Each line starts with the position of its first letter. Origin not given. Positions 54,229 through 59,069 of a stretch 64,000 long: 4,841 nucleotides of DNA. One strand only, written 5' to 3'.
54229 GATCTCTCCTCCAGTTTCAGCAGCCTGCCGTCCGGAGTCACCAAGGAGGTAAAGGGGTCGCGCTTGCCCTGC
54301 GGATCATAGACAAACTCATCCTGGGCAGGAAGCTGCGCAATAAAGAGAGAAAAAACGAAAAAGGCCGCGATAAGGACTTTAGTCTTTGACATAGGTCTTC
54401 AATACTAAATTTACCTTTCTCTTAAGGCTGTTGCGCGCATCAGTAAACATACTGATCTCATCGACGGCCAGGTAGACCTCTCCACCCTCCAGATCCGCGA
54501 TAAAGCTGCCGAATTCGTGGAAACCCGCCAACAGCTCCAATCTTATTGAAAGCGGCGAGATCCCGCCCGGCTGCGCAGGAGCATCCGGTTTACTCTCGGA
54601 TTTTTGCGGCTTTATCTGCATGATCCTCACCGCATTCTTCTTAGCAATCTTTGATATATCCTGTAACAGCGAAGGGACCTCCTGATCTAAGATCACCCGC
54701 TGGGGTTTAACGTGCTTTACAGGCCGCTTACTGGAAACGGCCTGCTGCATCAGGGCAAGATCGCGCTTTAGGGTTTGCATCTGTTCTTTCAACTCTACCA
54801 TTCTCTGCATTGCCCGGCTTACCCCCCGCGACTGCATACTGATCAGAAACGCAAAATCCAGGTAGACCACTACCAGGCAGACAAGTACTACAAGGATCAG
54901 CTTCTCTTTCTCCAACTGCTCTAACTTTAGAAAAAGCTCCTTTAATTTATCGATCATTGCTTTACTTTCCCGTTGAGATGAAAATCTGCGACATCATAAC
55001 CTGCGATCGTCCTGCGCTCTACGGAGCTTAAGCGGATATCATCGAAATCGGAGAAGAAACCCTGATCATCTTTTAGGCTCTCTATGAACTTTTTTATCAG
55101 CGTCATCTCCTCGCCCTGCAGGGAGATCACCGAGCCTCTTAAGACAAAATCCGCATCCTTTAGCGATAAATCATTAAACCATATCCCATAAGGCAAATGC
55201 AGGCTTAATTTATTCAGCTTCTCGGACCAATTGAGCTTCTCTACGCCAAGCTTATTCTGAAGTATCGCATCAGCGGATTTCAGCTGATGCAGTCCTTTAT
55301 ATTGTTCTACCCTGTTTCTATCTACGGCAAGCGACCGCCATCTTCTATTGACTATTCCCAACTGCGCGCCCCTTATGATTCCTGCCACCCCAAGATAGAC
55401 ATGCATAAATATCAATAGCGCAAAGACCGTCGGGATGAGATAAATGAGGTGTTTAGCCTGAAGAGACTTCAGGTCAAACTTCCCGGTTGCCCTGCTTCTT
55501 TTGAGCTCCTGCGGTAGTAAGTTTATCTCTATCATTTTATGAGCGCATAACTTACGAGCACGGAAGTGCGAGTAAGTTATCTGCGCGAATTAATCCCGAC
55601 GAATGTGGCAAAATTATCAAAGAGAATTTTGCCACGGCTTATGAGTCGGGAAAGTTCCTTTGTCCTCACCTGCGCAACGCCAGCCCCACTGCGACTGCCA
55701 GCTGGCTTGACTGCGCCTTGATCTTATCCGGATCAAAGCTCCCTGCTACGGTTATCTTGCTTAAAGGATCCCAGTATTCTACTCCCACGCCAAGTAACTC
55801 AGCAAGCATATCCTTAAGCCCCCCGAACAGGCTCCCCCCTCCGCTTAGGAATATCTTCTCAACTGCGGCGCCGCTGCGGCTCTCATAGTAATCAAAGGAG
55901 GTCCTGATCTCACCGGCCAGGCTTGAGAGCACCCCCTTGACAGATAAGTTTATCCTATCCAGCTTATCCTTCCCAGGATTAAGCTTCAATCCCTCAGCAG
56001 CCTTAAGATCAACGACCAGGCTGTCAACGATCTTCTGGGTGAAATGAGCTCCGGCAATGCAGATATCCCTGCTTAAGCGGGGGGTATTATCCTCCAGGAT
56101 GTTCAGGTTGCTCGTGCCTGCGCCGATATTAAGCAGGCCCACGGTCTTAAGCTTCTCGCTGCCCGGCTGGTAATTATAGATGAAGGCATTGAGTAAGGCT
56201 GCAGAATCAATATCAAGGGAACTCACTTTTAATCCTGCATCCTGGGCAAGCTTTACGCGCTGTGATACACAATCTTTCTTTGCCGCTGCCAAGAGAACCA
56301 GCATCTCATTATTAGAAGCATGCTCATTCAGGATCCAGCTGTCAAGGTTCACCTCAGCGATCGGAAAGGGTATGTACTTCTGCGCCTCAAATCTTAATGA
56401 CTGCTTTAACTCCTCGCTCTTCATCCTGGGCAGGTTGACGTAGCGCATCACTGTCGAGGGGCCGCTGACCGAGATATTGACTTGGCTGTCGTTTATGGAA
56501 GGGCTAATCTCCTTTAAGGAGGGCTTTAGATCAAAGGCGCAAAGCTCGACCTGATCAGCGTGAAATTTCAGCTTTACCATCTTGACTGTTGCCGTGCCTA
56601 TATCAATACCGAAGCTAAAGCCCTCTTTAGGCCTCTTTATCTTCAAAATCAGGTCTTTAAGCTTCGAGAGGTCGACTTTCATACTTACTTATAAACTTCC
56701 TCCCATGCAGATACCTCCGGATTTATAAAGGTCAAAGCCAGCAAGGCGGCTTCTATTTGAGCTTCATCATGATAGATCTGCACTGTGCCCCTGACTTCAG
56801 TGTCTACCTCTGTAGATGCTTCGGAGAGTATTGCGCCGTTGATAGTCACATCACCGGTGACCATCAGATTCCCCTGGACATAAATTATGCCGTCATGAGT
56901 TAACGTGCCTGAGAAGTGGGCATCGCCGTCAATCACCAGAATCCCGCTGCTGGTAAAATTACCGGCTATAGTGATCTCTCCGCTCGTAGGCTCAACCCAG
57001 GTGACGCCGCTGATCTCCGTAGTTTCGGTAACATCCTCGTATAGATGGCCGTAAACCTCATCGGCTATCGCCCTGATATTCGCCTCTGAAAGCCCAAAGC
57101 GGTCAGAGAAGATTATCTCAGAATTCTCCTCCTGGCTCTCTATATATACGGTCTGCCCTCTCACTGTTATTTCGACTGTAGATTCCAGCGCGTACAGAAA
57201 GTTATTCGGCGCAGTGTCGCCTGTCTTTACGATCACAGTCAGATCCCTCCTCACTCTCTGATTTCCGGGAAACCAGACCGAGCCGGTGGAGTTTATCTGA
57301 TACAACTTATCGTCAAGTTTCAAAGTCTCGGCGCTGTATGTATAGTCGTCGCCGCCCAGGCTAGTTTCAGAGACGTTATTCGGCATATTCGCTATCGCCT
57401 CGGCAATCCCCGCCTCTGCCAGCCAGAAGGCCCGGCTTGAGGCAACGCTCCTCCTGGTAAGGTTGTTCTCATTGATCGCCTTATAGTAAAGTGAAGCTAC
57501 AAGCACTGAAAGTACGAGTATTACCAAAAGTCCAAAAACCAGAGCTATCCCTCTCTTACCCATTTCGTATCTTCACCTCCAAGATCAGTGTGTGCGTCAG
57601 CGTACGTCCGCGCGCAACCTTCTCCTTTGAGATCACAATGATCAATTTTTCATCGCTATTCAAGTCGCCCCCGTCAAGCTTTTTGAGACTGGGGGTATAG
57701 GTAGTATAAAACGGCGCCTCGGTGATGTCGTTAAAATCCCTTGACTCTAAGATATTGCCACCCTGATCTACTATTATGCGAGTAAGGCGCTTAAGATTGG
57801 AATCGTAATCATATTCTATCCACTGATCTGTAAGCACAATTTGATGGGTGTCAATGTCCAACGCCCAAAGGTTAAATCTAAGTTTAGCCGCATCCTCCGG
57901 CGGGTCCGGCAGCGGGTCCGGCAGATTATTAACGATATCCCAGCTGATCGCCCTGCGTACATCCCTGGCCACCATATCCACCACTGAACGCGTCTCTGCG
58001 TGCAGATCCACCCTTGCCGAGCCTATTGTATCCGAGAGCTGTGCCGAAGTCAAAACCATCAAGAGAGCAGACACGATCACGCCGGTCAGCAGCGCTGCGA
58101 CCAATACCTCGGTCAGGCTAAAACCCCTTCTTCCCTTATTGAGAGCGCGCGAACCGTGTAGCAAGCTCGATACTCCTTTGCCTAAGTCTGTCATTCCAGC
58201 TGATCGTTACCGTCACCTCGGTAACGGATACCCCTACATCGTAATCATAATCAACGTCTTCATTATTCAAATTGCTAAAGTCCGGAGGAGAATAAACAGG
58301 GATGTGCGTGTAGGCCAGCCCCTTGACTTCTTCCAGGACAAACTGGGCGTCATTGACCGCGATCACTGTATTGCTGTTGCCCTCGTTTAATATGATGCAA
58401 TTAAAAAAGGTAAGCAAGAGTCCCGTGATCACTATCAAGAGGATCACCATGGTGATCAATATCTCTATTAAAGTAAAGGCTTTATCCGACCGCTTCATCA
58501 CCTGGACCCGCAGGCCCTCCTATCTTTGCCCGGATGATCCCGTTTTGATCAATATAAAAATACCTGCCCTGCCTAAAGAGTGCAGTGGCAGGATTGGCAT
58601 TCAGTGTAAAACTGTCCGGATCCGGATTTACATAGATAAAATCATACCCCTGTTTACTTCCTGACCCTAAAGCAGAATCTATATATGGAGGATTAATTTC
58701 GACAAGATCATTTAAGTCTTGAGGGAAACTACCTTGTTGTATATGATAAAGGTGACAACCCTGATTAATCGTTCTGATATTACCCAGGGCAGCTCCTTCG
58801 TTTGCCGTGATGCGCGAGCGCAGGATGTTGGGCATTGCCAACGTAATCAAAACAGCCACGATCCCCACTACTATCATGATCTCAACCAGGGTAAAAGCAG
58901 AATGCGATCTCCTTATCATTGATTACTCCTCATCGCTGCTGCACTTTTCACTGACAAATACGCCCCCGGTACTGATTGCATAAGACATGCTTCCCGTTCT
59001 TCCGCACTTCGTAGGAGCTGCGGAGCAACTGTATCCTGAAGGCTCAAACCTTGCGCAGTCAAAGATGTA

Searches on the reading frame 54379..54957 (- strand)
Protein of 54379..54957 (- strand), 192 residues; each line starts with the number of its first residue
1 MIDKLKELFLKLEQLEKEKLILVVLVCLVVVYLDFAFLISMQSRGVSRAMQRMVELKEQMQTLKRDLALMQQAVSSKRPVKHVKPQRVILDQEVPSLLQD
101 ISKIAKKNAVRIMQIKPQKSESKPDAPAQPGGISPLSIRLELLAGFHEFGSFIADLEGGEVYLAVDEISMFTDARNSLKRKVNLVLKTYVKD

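Call 12: search_protein_families(library=pfam, proteins=[window:54379-54957:-], max_evalue=0.01)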
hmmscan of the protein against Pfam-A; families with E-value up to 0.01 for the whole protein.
window:54379-54957:- (192 aa): 2 families
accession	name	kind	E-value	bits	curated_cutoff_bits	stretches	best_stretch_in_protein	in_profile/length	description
PF04350.18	PilO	-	3.3e-07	31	22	1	90-189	48-141/145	Pilus assembly protein, PilO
PF04612.17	T2SSM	-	0.0013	19.4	27.8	1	17-90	14-88/160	Type II secretion system (T2SS), protein M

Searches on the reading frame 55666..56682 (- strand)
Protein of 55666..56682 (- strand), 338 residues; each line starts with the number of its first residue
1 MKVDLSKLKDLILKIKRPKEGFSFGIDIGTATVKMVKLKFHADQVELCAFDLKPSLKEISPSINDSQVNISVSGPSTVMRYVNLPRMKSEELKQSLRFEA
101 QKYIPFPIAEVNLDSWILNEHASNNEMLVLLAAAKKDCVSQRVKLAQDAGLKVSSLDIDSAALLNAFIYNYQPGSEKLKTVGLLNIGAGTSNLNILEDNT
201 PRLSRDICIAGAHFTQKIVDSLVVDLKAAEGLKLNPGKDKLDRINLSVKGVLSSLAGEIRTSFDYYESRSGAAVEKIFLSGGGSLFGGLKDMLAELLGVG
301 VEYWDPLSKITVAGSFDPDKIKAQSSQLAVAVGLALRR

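Call 12: search_protein_families(library=pfam, proteins=[window:55666-56682:-], max_evalue=0.01)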
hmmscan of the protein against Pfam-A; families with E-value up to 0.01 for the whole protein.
window:55666-56682:- (338 aa): 4 families
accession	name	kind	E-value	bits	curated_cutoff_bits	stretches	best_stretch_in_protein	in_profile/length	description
PF11104.14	PilM_2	-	8.2e-49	166.8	27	1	66-338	63-339/340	Type IV pilus assembly protein PilM;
PF14450.12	FtsA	-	2.8e-09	37.9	31.8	1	183-333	2-127/127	Cell division protein FtsA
PF06723.19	MreB_Mbl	-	0.00055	19.3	27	0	274-306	274-306/327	MreB/Mbl protein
PF02782.22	FGGY_C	-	0.0013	19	27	0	250-314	126-189/198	FGGY family of carbohydrate kinases, C-terminal domain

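Call 16: find_related_loci(query=window:55666-56682:-, collection=genome_contigs, flank=10000)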
Query window:55666-56682:- (338 aa) in genome_contigs; peptide patterns used: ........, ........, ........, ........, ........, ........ (x = any residue, [..] = any of these).
328 stretches matched a pattern; 2 encode a relative of the query (tblastn E <= 1e-3); 2 distinct loci.
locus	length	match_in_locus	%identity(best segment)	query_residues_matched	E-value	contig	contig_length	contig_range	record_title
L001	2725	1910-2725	51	13-274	7e-85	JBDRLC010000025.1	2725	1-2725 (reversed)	MAG: Candidatus Omnitrophota bacterium isolate MEGAHIT-group-1.759 k141_12521266, whole genome shotgun sequence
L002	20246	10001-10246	34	150-235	2e-7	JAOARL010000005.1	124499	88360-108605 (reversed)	MAG: Clostridia bacterium isolate McD1.13 contig_47412, whole genome shotgun sequence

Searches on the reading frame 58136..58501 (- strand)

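Call 5: search_protein_families(library=pfam, proteins=[window:58136-58501:-])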
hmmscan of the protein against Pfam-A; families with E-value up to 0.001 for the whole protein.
window:58136-58501:- (121 aa): 1 family
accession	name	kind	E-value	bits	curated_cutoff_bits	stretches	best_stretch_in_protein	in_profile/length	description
PF07963.17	N_methyl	-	3.5e-08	33.1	21.2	1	4-29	2-27/27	Prokaryotic N-terminal methylation motif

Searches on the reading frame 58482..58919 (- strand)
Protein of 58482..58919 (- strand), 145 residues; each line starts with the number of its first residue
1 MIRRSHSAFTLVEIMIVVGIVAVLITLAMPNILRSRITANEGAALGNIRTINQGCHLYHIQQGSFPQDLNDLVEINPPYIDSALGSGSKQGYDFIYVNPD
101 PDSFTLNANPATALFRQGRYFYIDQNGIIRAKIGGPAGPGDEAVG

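Call 5: search_protein_families(library=pfam, proteins=[window:58482-58919:-])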
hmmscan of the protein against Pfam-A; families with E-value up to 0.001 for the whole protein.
window:58482-58919:- (145 aa): 1 family
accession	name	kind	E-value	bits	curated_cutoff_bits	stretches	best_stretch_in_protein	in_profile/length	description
PF07963.17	N_methyl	-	6.1e-06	26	21.2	1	3-29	1-27/27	Prokaryotic N-terminal methylation motif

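Call 6: search_protein_families(library=ncbifam, proteins=[window:58482-58919:-])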
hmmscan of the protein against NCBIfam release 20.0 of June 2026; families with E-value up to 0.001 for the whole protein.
window:58482-58919:- (145 aa): 7 families
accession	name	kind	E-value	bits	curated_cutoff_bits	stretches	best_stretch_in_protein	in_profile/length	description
NF040999.1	pilin_ComGC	equivalog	1.9e-10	40.8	75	1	7-74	2-68/84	competence type IV pilus major pilin ComGC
TIGR01710.1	typeII_sec_gspG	equivalog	1e-08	35.3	88.85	1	8-78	2-72/134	type II secretion system major pseudopilin GspG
NF041775.1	typeIV_PilA_Myxo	equivalog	7.2e-06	26.1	400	1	8-51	12-55/214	type IV pilin protein PilA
NF007862.0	PRK10574.1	equivalog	9.1e-05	22.6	138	1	6-32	4-30/145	prepilin peptidase-dependent pilin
TIGR02532.1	IV_pilin_GFxxxE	domain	0.00028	20.6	16.3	1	7-29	2-24/24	prepilin-type N-terminal cleavage/methylation domain-containing protein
TIGR02596.1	TIGR02596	subfamily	0.00064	19.9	70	1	9-32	1-24/196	Verru_Chthon cassette protein D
NF041013.1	T4P_ComGE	equivalog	0.00074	19.6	49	1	7-37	4-34/83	competence type IV pilus minor pilin ComGE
